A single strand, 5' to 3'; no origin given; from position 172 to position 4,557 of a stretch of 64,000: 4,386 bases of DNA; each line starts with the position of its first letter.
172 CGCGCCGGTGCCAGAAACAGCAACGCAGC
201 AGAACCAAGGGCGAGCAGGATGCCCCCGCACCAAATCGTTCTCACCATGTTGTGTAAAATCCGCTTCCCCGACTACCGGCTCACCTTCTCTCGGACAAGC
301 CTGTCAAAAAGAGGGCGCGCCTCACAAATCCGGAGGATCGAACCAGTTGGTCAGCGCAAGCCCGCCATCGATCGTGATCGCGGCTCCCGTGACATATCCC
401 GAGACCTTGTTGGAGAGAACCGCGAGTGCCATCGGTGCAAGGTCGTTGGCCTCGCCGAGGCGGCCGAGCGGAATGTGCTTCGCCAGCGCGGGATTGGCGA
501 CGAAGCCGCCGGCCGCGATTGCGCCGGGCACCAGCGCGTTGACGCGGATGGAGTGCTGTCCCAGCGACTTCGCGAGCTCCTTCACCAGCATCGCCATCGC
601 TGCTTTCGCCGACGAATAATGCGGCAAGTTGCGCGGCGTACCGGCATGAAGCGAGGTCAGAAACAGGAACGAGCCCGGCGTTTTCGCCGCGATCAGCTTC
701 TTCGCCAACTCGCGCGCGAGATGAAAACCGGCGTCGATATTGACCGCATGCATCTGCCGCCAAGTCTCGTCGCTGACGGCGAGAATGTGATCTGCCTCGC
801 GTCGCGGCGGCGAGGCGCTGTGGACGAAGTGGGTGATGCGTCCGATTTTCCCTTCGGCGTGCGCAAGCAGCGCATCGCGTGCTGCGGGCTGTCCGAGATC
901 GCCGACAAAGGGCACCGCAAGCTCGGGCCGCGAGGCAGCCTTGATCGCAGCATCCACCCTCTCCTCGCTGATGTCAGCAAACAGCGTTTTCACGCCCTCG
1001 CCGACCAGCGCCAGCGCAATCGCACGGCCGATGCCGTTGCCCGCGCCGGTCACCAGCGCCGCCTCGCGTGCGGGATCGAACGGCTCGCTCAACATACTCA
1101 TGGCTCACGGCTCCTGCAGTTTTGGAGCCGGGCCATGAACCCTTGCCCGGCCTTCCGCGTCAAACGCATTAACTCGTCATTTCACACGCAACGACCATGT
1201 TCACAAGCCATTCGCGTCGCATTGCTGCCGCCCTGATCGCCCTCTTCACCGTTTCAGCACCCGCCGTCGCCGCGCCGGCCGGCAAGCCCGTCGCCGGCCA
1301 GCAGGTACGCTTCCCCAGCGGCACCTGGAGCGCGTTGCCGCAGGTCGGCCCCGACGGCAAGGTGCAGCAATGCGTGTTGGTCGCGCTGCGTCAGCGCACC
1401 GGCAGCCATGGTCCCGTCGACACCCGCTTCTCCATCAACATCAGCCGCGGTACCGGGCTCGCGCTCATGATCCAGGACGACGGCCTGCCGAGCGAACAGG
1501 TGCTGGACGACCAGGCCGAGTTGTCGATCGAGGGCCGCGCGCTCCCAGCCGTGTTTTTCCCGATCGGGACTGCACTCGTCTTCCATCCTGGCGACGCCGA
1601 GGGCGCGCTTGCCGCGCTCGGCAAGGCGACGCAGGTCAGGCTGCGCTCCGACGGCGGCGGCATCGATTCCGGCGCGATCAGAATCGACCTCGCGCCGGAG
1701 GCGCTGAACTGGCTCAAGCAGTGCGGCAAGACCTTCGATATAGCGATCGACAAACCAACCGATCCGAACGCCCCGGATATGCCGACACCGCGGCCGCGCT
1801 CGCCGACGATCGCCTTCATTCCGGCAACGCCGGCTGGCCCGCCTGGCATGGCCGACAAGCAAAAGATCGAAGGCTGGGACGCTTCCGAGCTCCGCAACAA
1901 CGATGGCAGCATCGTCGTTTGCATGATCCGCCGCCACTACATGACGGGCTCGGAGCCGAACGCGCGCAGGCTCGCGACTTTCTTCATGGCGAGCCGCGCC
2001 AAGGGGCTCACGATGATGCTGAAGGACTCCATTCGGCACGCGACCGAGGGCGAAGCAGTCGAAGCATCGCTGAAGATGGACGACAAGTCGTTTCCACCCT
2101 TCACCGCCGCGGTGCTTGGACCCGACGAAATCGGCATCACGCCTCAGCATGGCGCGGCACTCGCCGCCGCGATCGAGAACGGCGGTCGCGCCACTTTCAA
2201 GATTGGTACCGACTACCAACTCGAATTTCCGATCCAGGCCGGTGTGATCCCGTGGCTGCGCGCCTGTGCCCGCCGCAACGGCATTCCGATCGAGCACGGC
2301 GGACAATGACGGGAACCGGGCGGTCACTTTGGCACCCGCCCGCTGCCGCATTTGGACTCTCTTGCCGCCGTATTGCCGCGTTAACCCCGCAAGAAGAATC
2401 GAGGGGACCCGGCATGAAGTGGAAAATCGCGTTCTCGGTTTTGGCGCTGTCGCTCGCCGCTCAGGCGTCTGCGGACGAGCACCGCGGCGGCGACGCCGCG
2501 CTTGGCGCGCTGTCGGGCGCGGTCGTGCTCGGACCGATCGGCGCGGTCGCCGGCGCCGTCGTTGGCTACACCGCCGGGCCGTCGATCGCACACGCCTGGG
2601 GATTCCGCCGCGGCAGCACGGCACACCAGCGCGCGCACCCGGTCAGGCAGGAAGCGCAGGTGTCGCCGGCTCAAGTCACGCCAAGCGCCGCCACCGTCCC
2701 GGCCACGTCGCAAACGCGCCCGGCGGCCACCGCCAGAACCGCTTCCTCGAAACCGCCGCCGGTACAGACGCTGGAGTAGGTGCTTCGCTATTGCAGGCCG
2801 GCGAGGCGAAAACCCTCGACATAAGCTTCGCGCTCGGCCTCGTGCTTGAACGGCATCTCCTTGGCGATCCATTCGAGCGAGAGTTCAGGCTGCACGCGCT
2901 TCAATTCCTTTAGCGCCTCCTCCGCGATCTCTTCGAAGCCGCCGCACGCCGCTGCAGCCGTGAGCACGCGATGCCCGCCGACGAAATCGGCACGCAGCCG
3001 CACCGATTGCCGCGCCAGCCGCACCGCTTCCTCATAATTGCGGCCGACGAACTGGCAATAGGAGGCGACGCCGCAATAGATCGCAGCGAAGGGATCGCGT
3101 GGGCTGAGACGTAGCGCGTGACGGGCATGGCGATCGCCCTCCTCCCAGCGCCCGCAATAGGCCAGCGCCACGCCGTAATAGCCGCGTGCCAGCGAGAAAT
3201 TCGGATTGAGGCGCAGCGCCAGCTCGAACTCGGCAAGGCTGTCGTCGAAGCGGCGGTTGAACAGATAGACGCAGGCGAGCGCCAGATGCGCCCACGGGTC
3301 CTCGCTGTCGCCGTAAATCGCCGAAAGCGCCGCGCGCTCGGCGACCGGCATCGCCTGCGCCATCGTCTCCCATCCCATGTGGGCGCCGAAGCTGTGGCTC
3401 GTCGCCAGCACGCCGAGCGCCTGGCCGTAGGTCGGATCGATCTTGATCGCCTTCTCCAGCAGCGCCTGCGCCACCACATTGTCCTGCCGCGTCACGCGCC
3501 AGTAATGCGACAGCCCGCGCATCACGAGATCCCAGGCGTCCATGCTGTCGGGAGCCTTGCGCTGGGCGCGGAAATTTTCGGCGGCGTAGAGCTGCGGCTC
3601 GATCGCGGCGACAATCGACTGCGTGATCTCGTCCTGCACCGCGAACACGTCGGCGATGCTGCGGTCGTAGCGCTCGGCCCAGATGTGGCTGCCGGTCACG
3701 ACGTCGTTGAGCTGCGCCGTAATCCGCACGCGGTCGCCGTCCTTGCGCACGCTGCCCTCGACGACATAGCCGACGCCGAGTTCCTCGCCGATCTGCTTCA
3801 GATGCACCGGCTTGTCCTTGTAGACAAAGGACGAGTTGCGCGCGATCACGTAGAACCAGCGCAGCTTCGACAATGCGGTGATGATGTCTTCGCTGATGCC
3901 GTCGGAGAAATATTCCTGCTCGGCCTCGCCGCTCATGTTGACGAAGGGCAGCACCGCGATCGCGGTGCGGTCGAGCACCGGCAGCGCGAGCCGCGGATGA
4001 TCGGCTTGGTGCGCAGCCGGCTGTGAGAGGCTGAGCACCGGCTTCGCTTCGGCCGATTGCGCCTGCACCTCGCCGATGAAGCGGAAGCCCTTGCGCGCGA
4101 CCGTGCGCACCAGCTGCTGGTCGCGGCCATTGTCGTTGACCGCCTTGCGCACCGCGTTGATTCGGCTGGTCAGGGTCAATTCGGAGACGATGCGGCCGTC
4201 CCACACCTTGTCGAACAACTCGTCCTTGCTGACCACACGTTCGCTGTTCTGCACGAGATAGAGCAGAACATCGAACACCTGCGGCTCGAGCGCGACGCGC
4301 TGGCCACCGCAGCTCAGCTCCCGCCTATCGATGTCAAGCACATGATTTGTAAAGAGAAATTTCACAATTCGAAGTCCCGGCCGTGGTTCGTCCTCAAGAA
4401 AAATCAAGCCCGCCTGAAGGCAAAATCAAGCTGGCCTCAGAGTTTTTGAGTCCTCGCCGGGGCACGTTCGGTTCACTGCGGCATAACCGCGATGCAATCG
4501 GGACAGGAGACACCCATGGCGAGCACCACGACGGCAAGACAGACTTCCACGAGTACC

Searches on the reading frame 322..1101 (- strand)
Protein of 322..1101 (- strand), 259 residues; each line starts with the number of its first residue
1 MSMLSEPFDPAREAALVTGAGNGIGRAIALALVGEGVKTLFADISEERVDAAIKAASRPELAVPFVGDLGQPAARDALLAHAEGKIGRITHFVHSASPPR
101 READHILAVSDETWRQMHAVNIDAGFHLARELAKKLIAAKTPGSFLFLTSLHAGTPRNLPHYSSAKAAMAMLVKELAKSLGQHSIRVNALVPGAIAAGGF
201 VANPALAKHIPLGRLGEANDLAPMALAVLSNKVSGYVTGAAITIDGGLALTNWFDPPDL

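Call 92: search_protein_families(library=pfam, proteins=[window:322-1101:-], max_evalue=0.00001)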
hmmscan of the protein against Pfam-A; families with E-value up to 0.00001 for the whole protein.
window:322-1101:- (259 aa): 4 families
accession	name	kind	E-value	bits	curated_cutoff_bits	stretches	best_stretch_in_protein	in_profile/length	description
PF13561.12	adh_short_C2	-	7.5e-40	137.4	27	1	19-248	1-235/236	Enoyl-(Acyl carrier protein) reductase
PF00106.31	adh_short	-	9.5e-35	120.3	26.6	1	14-196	2-183/195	short chain dehydrogenase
PF23441.1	SDR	-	8.2e-07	29.1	27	1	13-250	8-257/258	SDR-like rossmann domain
PF08659.16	KR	-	9.4e-07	29.4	22.6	1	16-177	4-164/180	KR domain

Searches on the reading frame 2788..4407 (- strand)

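Call 92: search_protein_families(library=pfam, proteins=[window:2788-4407:-], max_evalue=0.00001)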
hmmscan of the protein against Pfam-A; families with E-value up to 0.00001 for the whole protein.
window:2788-4407:- (539 aa): 3 families
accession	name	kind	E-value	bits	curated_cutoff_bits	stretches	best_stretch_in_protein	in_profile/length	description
PF00486.34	Trans_reg_C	-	8.5e-16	58.2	26.2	1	35-110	1-77/77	Transcriptional regulatory protein, C terminal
PF13431.12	TPR_17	-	3.4e-10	39.8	24.4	0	394-423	2-31/34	Tetratricopeptide repeat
PF07719.23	TPR_2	-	3.8e-09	36.4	27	0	373-403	3-33/34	Tetratricopeptide repeat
